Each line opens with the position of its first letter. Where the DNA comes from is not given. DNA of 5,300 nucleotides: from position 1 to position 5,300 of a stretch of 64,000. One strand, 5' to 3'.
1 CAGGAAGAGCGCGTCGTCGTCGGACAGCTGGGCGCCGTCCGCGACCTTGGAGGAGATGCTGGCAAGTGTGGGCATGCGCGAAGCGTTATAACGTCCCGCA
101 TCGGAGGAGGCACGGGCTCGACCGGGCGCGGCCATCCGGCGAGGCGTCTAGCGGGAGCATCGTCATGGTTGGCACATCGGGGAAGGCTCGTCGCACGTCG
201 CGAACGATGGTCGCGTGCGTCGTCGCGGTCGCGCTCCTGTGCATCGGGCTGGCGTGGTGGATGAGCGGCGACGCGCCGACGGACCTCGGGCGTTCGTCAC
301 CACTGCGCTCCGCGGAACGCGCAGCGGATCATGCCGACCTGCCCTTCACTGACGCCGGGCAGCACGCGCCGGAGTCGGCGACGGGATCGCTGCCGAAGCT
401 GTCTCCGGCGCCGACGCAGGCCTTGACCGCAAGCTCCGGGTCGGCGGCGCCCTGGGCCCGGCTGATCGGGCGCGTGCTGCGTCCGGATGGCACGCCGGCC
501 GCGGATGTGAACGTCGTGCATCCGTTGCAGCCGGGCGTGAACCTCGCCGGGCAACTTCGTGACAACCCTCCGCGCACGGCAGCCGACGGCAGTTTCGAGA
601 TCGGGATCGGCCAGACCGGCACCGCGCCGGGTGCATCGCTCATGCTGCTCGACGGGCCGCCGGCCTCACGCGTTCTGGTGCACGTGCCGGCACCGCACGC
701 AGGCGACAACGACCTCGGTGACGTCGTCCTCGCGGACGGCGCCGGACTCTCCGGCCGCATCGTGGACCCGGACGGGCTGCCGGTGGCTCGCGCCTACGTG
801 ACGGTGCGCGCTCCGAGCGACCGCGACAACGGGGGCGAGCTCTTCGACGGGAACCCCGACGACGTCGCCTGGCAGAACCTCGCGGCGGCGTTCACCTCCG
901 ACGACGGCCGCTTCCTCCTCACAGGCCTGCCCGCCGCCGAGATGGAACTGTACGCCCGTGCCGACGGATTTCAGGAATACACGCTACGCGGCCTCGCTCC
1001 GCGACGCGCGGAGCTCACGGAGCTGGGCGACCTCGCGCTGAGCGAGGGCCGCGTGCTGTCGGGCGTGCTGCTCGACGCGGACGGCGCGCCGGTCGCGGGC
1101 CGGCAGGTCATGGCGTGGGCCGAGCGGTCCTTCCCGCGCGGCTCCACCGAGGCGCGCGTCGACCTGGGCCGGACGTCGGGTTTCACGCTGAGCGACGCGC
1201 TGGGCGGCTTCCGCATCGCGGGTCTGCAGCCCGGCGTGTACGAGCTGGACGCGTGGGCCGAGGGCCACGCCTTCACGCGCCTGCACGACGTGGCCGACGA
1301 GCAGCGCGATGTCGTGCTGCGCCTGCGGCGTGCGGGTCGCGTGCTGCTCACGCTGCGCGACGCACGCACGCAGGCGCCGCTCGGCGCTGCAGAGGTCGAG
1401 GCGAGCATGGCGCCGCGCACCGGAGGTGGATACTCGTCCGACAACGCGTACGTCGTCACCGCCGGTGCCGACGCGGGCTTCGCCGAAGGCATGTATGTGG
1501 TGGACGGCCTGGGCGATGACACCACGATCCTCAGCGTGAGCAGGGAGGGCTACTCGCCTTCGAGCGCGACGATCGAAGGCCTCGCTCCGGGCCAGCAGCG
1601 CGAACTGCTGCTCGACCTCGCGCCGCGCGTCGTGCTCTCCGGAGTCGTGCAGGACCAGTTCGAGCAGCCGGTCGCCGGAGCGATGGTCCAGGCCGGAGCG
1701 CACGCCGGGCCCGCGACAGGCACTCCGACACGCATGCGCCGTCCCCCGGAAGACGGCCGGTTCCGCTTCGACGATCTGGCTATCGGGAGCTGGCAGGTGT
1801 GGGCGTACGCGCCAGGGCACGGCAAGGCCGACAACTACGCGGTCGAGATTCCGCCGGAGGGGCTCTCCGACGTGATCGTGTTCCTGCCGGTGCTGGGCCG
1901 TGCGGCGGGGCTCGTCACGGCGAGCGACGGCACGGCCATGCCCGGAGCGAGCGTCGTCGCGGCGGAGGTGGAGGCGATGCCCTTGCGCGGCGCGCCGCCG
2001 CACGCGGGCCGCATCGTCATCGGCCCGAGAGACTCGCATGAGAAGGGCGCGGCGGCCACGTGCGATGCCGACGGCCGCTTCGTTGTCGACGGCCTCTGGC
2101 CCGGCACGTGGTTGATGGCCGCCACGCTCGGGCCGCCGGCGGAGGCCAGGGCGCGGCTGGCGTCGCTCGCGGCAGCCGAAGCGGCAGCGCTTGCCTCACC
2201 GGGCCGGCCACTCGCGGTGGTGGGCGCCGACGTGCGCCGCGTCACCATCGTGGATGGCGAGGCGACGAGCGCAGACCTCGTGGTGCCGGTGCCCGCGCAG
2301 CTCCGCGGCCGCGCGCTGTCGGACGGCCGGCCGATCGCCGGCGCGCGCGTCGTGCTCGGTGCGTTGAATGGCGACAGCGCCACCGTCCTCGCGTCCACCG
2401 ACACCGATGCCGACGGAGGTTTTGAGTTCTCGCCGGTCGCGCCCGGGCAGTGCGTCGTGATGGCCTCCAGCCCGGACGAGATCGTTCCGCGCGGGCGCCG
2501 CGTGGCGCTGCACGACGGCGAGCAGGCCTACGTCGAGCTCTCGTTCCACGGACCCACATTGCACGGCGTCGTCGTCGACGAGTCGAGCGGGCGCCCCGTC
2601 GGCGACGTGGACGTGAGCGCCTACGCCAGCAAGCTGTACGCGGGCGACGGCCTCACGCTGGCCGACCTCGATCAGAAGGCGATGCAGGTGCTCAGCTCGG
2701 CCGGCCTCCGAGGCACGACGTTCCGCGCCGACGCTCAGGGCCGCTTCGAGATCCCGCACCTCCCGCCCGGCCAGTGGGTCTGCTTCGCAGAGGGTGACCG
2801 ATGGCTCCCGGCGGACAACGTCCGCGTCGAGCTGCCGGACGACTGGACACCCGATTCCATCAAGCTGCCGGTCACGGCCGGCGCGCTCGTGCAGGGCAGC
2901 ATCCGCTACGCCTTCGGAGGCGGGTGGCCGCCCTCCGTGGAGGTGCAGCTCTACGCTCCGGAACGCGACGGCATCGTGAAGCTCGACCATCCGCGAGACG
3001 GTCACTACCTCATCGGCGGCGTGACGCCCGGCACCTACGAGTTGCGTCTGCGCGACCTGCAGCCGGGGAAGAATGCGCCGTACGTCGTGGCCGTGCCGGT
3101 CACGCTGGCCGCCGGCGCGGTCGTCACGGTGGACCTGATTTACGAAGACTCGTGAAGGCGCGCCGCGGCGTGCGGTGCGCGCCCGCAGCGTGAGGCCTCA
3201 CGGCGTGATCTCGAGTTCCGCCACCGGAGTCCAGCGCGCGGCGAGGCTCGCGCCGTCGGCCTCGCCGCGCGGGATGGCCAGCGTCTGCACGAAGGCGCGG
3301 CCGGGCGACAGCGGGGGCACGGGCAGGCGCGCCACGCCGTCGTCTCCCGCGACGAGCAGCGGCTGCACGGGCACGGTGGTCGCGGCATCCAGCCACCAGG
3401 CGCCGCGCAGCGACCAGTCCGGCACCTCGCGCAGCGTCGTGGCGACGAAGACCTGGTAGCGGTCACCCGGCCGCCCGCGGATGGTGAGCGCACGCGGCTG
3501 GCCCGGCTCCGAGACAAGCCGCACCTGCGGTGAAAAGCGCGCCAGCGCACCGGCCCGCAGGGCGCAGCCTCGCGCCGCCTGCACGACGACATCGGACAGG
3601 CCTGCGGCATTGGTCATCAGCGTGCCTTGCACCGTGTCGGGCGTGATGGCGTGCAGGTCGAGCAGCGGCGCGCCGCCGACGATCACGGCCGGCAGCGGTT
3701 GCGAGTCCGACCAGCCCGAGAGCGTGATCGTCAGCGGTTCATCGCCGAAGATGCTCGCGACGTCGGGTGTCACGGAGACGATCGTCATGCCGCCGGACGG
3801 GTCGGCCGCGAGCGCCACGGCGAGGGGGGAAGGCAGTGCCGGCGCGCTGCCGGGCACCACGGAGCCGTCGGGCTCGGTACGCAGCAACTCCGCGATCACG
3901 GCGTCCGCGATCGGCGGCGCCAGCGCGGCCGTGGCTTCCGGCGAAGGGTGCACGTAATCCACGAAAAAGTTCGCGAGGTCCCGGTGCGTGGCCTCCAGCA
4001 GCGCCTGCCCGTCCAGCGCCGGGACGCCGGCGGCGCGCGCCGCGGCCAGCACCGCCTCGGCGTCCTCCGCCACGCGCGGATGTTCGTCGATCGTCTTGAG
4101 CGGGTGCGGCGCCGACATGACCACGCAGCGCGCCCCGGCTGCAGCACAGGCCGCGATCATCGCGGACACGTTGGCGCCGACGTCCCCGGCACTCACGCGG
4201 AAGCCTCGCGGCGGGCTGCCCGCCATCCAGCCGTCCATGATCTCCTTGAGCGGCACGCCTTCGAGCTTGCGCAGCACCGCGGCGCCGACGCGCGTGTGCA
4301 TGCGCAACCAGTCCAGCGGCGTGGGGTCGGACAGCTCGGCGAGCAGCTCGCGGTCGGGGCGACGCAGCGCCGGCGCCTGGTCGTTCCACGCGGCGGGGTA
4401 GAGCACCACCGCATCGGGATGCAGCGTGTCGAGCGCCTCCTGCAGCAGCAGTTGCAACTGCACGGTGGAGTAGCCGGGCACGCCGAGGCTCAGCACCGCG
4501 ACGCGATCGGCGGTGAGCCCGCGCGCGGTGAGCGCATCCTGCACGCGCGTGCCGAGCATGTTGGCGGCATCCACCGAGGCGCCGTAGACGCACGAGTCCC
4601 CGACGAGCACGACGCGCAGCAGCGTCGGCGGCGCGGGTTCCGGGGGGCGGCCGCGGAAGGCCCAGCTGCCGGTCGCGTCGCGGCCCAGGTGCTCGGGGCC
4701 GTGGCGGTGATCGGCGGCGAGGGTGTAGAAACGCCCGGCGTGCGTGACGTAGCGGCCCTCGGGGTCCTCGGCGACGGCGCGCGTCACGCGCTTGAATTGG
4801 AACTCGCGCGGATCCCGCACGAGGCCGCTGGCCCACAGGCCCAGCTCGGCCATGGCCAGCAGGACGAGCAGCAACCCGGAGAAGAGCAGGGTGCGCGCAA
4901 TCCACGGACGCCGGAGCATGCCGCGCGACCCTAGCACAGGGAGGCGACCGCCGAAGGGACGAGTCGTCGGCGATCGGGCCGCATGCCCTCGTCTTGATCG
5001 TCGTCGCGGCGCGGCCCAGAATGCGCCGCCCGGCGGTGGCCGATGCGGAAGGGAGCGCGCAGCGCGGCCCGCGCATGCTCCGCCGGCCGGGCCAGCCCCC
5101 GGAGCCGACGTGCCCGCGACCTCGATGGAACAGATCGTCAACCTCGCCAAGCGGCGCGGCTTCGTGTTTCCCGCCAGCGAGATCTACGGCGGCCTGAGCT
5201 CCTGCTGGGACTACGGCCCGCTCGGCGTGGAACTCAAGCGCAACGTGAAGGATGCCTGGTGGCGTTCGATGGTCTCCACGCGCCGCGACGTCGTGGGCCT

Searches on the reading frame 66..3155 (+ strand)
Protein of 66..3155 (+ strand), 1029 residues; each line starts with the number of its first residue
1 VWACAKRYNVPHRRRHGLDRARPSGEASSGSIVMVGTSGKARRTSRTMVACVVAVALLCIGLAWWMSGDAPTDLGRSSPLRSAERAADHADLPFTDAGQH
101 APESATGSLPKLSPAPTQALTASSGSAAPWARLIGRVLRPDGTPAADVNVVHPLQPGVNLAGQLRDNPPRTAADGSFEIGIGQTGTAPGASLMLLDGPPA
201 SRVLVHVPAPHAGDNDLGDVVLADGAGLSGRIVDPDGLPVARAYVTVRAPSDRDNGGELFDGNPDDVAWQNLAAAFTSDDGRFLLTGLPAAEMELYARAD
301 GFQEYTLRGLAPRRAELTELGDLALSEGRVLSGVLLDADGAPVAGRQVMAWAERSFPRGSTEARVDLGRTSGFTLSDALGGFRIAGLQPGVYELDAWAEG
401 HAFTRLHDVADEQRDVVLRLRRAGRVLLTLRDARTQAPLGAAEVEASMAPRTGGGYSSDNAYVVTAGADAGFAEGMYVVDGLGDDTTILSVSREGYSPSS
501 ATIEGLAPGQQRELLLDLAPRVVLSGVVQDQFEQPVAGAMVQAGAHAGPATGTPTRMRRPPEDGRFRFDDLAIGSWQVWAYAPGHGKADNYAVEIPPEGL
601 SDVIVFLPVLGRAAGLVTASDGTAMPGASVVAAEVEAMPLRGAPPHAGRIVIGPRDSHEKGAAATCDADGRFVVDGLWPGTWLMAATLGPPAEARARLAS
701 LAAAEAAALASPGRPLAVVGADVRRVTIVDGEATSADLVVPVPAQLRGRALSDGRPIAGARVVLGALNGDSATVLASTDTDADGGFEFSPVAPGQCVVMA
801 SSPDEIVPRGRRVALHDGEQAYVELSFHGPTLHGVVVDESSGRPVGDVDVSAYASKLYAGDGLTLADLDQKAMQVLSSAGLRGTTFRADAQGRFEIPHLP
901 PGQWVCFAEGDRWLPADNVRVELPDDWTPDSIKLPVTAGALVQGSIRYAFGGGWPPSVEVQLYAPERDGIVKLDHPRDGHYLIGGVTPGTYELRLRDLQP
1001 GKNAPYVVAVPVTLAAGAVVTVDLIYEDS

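Call 62: search_protein_families(library=pfam, proteins=[window:66-3155:+], max_evalue=0.00001)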
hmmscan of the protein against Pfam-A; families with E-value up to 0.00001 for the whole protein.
window:66-3155:+ (1029 aa): 7 families
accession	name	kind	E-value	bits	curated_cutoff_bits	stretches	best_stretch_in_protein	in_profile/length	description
PF13620.12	CarboxypepD_reg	-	6.3e-54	180.7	32.3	3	228-316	2-73/82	Carboxypeptidase regulatory-like domain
PF10670.15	DUF4198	-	5.2e-15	56.6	34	0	745-801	148-206/209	Domain of unknown function (DUF4198)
PF17210.9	SdrD_B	-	3.8e-12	46.8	29.7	0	755-807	22-71/112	SdrD B-like domain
PF14686.12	fn3_3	-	4.8e-09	36.3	24.4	0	378-402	33-57/75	Polysaccharide lyase family 4, domain II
PF00775.27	Dioxygenase_C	-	1.5e-08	34.7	27.3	0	329-396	30-100/182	Dioxygenase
PF13715.12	CarbopepD_reg_2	-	4.1e-08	33.6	32.2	0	754-798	11-48/88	CarboxypepD_reg-like domain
PF09430.16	EMC7_beta-sandw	-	3.1e-06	27.8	26.6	0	558-599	23-63/122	ER membrane protein complex subunit 7, beta-sandwich domain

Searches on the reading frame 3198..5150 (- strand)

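Call 62: search_protein_families(library=pfam, proteins=[window:3198-5150:-], max_evalue=0.00001)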
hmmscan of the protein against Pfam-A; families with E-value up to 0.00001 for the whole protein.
window:3198-5150:- (650 aa): 1 family
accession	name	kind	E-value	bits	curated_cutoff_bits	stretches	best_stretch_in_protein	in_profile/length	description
PF13472.12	Lipase_GDSL_2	-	5.7e-12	46.9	32.9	1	183-406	2-175/178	GDSL-like Lipase/Acylhydrolase family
